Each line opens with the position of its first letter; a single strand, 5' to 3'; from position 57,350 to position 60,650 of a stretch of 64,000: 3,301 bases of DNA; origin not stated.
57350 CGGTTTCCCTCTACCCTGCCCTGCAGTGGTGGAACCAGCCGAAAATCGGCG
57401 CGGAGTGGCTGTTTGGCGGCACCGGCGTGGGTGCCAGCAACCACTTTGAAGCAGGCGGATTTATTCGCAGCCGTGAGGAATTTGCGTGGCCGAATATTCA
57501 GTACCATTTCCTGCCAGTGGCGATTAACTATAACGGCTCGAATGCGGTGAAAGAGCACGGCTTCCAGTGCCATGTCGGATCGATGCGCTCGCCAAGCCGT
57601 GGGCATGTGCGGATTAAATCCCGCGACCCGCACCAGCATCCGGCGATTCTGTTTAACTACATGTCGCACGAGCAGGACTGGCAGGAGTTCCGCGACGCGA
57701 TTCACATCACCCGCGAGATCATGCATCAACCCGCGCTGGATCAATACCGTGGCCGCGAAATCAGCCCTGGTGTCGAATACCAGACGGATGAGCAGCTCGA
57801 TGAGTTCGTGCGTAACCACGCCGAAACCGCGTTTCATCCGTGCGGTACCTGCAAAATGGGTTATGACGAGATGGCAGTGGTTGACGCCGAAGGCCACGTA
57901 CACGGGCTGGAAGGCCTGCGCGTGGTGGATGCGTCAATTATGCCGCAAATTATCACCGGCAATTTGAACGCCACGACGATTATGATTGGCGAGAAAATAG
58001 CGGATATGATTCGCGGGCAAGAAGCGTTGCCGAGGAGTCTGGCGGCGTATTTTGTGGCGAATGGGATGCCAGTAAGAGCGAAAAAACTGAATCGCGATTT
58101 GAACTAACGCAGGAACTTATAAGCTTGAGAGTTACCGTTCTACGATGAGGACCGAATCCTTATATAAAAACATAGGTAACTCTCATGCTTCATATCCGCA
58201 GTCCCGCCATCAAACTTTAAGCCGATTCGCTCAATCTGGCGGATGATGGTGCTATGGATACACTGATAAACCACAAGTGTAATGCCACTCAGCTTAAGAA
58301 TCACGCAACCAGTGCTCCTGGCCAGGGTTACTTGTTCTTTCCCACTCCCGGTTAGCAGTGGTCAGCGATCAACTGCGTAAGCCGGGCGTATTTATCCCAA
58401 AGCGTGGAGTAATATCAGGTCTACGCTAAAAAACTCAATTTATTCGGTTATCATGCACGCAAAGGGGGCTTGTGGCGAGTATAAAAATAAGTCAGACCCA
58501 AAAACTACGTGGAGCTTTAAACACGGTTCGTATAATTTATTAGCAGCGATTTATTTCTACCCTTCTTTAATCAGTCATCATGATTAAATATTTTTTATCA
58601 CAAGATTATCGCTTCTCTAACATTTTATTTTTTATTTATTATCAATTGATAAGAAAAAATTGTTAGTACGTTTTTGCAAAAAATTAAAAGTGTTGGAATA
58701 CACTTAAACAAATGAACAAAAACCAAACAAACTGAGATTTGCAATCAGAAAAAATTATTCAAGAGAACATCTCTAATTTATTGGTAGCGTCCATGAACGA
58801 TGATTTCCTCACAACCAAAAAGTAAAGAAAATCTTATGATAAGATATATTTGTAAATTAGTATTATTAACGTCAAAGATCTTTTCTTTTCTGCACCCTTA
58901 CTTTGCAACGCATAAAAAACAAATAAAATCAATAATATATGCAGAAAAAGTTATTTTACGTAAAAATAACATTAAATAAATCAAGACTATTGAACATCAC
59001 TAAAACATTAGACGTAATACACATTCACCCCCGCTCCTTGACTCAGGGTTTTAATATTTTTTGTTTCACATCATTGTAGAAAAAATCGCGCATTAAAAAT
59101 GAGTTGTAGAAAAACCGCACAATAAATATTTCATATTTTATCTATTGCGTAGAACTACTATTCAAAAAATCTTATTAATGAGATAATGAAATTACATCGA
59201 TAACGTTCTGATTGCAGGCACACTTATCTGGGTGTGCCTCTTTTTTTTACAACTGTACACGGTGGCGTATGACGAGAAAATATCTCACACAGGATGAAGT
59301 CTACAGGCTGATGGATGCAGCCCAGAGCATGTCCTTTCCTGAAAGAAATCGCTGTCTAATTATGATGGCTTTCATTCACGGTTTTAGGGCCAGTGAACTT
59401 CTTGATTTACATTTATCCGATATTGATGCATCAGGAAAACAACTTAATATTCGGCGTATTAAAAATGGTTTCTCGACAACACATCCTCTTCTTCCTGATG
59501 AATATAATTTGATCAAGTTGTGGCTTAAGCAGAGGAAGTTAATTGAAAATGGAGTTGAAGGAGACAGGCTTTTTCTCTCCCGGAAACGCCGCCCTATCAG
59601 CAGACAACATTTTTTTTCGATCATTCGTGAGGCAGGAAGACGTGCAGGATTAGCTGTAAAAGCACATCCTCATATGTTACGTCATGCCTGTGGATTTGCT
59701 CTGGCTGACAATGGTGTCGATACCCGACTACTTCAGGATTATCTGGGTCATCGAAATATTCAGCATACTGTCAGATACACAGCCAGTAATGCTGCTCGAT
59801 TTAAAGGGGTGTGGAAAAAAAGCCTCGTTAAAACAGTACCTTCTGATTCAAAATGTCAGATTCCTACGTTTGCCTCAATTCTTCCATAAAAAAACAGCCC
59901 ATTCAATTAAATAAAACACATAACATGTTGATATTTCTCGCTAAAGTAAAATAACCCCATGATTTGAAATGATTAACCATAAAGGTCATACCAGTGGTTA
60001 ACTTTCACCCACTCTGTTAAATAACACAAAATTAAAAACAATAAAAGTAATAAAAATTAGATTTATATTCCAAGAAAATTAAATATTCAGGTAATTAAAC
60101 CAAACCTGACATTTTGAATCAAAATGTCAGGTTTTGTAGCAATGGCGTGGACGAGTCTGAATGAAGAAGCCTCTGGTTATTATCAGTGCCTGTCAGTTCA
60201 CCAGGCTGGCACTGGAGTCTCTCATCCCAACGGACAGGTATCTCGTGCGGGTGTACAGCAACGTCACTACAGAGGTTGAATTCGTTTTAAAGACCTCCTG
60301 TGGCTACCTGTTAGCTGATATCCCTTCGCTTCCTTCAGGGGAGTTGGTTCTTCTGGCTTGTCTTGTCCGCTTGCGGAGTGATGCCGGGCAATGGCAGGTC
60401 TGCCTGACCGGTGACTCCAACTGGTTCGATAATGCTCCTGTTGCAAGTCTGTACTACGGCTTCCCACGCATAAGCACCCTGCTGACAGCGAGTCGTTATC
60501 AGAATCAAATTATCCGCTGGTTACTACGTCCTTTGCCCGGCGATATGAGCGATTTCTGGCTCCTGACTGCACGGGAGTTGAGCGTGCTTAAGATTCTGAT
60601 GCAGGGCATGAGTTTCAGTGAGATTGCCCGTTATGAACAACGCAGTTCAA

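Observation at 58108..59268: About 1.1 kb of AT-rich DNA with no long ORF between betA and the recombinase gene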

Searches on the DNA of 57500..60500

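Call 5: search_rna_families(source=window, start=57500, end=60500, threshold=evalue, max_evalue=1, show_alignments=3)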
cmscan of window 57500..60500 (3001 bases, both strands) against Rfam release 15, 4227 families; matches with E-value up to 1: 1.
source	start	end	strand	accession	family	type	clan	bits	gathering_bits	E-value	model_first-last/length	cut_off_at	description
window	59115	59253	+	RF00124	IS102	Gene; sRNA;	-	25.8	46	0.14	1-206/206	no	IS102 RNA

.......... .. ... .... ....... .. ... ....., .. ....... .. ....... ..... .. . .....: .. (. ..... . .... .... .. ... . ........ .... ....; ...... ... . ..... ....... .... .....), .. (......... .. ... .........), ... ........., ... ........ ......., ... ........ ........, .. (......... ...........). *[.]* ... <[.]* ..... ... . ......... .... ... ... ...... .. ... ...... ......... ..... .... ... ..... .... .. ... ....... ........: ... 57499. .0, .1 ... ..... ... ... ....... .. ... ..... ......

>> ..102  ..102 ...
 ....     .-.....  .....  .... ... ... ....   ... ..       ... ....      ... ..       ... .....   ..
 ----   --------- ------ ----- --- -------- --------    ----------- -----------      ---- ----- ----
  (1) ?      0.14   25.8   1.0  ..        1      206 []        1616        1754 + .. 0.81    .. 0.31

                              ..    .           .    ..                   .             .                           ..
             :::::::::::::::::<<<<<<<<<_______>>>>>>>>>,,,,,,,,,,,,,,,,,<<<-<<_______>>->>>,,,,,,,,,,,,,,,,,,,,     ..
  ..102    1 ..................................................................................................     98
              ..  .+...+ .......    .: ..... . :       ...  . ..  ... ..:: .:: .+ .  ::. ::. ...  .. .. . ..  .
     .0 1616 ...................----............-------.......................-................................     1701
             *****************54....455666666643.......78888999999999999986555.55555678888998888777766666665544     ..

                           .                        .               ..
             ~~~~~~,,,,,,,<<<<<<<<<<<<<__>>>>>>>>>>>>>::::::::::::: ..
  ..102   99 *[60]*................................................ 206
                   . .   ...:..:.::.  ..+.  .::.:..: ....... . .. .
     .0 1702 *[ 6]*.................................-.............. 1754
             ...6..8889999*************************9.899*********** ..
